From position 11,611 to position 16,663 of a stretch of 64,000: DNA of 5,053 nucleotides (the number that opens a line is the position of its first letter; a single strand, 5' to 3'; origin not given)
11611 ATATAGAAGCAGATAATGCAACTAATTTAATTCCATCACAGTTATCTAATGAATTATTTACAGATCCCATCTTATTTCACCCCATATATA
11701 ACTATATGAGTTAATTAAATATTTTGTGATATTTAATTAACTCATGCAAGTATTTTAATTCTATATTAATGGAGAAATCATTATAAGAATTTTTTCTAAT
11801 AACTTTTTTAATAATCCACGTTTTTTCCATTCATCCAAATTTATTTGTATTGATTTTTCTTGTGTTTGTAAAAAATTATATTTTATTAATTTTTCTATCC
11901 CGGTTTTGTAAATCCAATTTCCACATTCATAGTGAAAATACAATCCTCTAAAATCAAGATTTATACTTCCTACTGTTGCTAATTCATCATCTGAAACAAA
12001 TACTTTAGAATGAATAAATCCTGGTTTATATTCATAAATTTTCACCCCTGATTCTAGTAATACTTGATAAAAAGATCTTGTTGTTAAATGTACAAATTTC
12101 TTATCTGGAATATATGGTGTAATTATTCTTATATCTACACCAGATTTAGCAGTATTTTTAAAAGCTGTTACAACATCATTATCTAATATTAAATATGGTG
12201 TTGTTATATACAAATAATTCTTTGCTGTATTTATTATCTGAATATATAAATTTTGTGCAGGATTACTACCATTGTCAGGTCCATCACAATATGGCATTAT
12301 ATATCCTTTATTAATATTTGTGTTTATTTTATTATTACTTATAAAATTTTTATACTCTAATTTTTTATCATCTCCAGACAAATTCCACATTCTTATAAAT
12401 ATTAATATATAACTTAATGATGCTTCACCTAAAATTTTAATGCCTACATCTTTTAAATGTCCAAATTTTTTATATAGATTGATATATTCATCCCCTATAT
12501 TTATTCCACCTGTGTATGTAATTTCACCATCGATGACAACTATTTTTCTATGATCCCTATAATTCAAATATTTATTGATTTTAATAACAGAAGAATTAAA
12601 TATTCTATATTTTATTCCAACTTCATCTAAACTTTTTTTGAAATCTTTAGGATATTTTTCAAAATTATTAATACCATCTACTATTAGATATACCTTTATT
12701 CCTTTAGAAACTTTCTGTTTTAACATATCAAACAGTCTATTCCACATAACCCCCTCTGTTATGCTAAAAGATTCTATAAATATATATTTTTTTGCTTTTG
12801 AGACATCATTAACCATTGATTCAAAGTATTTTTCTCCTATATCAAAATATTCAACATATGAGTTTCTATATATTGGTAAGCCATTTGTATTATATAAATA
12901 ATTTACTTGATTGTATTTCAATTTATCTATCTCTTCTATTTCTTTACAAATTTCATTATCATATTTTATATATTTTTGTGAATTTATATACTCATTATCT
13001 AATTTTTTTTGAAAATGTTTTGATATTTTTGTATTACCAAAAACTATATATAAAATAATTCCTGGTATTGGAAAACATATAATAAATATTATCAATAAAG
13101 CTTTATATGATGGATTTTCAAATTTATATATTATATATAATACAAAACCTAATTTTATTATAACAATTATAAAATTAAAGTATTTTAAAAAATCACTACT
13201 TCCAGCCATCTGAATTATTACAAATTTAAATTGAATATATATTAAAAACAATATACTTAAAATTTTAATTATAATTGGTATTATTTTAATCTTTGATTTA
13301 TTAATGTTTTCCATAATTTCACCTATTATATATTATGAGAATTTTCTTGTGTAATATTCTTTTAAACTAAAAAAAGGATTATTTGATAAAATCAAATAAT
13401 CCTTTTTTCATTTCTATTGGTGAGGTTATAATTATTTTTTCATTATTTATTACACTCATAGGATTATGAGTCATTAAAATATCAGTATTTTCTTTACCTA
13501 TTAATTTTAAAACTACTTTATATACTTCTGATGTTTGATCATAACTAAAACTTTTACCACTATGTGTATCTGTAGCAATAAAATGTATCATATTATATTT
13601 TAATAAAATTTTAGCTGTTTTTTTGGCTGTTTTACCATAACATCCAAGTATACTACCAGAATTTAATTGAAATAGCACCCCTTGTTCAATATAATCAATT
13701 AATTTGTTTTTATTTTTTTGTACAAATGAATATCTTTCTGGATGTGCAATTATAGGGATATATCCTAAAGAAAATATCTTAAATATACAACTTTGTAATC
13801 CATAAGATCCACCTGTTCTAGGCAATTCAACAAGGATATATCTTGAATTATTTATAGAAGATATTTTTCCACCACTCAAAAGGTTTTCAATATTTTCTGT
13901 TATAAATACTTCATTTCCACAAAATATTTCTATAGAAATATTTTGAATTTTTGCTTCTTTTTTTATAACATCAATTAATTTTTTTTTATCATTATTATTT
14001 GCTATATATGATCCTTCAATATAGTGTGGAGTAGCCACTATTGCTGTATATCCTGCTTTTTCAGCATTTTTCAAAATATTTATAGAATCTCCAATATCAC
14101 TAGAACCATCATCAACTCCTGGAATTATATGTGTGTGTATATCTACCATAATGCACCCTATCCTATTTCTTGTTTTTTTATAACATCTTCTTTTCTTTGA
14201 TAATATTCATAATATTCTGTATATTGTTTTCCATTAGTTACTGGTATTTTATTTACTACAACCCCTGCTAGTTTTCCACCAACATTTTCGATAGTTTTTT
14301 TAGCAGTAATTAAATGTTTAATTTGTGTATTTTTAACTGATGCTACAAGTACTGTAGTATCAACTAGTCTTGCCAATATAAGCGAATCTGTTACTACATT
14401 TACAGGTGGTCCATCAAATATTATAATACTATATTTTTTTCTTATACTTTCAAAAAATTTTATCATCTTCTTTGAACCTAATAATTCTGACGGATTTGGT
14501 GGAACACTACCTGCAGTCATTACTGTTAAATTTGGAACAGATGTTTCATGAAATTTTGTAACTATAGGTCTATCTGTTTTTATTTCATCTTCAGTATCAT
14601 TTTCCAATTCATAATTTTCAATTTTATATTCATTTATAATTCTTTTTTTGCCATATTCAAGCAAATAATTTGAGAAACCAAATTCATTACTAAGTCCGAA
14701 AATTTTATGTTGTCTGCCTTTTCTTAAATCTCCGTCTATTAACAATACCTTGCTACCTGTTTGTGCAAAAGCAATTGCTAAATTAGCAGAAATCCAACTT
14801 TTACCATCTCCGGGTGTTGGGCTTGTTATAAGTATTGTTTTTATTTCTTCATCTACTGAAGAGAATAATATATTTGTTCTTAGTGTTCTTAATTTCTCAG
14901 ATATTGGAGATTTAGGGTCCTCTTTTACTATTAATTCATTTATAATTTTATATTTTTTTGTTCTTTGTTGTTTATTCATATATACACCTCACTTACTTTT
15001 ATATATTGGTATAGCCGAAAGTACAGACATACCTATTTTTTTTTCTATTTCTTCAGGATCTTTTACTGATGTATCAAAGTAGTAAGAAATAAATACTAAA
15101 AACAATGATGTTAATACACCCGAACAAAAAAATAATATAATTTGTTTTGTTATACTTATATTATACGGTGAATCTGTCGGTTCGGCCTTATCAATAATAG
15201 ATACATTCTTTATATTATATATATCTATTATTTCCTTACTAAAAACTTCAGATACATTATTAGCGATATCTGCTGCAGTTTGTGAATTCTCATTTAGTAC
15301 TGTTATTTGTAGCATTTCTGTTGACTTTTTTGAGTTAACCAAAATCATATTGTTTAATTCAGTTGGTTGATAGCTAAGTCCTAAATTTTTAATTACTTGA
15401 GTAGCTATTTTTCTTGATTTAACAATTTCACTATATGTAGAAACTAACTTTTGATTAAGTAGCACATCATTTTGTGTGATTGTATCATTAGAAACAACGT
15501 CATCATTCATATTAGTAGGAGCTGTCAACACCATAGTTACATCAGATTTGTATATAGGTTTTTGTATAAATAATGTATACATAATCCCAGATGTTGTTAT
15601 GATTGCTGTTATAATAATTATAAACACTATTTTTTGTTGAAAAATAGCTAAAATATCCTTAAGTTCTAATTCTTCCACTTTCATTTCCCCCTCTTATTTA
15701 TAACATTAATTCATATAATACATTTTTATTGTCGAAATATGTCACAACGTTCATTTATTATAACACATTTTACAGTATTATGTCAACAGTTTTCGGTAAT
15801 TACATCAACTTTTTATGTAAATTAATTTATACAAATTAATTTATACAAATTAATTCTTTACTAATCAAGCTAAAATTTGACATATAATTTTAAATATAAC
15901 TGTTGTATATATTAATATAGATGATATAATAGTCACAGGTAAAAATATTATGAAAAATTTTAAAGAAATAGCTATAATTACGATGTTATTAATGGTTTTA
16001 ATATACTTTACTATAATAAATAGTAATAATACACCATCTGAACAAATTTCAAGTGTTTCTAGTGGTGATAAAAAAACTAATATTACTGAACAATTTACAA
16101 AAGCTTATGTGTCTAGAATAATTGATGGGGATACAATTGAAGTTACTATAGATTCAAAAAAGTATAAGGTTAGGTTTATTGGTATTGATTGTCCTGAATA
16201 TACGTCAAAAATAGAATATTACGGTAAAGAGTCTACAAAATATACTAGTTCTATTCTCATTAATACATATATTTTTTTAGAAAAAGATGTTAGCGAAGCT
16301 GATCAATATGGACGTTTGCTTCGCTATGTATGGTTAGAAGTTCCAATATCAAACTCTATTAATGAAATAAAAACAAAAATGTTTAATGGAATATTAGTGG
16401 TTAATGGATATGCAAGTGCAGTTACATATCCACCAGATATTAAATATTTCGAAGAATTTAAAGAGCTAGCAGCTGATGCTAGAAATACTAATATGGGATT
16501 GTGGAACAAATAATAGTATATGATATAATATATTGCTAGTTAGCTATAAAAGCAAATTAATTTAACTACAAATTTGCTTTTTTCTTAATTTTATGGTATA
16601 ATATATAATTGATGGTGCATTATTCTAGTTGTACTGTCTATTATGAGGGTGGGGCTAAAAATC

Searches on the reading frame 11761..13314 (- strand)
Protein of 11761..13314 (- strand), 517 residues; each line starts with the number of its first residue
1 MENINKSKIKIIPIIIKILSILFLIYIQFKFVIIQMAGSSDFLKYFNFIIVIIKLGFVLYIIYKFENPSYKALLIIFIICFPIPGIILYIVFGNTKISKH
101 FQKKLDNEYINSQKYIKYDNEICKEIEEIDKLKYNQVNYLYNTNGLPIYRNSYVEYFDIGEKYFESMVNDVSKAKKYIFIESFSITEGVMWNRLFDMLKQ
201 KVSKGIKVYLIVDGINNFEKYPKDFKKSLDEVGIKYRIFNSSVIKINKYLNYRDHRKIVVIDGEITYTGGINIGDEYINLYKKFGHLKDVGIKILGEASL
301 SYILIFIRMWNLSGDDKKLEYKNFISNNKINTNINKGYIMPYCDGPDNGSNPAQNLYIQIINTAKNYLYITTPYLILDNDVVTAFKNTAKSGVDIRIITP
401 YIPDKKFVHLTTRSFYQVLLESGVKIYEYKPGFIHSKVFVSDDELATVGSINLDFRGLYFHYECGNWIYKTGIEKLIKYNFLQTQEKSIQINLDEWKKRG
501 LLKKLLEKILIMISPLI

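Call 38: search_protein_families(library=pfam, max_evalue=0.001, proteins=[window:11761-13314:-])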
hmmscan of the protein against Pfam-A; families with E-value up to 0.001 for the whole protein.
window:11761-13314:- (517 aa): 3 families
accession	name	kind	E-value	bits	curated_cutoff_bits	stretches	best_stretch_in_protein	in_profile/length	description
PF13091.12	PLDc_2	-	8.8e-38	129.6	27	2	357-481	1-128/132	PLD-like domain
PF00614.28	PLDc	-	1.3e-15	57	21.9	2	251-277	2-28/28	Phospholipase D Active site motif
PF13396.11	PLDc_N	-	0.0001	22.7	23.3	1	57-93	6-41/42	Phospholipase_D-nuclease N-terminal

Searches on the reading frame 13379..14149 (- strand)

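Call 38: search_protein_families(library=pfam, max_evalue=0.001, proteins=[window:13379-14149:-])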
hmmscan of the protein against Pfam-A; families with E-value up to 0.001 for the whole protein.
window:13379-14149:- (256 aa): 1 family
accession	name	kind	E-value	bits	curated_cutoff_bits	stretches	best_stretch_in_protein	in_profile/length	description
PF19567.5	CpsB_CapC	-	3.3e-59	200.6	27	1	1-234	1-233/234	Capsular polysaccharide synthesis, CpsB/CapC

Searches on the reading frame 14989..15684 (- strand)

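Call 38: search_protein_families(library=pfam, max_evalue=0.001, proteins=[window:14989-15684:-])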
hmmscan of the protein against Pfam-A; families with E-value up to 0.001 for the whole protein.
window:14989-15684:- (231 aa): 1 family
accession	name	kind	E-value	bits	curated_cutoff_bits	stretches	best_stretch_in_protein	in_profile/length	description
PF02706.20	Wzz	-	4.7e-14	52.9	25.5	1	4-101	1-91/91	Chain length determinant protein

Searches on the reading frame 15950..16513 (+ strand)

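Call 38: search_protein_families(library=pfam, max_evalue=0.001, proteins=[window:15950-16513:+])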
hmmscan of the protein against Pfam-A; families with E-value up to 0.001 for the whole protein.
window:15950-16513:+ (187 aa): 1 family
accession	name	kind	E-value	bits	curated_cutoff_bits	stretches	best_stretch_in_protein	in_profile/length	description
PF00565.23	SNase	-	5.3e-18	65.9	21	1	73-187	1-107/107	Staphylococcal nuclease homologue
